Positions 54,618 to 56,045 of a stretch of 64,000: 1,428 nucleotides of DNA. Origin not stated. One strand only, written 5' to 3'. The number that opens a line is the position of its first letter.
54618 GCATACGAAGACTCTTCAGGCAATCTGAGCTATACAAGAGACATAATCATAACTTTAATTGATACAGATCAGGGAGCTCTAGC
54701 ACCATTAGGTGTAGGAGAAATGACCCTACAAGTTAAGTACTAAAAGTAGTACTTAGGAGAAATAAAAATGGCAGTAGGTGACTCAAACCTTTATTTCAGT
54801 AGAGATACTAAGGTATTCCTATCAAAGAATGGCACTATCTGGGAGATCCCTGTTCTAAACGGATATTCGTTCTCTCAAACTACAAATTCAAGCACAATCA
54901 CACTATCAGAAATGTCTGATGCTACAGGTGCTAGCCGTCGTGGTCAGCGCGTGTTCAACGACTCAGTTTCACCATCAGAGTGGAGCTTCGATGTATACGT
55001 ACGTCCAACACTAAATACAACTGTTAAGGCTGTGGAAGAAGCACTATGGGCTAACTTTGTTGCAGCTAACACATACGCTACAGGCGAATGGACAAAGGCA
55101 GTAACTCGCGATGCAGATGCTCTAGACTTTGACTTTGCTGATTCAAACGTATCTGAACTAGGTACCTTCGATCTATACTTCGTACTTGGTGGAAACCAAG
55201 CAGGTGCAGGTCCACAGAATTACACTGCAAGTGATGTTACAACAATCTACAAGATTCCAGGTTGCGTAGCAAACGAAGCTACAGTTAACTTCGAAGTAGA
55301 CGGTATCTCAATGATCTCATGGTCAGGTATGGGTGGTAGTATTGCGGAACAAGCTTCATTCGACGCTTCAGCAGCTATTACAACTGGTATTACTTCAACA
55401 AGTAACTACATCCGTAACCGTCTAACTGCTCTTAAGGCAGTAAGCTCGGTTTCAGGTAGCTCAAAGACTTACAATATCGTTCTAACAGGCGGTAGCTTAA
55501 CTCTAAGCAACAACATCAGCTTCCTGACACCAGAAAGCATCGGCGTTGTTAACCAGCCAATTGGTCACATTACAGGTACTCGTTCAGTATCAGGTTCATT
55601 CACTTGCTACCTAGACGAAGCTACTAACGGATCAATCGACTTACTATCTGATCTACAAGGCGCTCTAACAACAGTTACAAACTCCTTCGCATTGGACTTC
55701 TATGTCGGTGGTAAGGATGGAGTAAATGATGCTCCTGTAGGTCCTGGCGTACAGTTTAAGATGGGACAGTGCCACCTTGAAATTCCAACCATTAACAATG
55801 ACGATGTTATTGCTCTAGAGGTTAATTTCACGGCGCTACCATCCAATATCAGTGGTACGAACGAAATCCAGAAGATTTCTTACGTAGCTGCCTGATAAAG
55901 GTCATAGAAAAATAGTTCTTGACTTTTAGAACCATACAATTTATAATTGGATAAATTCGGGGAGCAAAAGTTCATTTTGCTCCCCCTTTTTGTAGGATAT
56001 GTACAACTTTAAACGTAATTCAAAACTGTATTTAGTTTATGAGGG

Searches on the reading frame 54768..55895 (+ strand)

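Call 20: search_protein_families(library=phrogs, proteins=[window:54768-55895:+], max_evalue=0.00001)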
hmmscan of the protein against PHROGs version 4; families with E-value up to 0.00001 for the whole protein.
window:54768-55895:+ (375 aa): 2 families
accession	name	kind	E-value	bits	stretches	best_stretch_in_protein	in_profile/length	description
phrog_3575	-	tail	2.1e-51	176.3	1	15-366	10-348/461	major tail protein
phrog_290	-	tail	8e-09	36.3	1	84-373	88-330/411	minor tail protein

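Call 66: search_protein_families(library=pfam, proteins=[window:54768-55895:+], max_evalue=0.001)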
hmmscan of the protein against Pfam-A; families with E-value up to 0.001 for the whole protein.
window:54768-55895:+ (375 aa): 1 family
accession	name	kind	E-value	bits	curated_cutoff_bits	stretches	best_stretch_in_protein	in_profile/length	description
PF18906.5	Phage_tube_2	-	1.8e-10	41.3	27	1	122-356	78-266/266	Phage tail tube protein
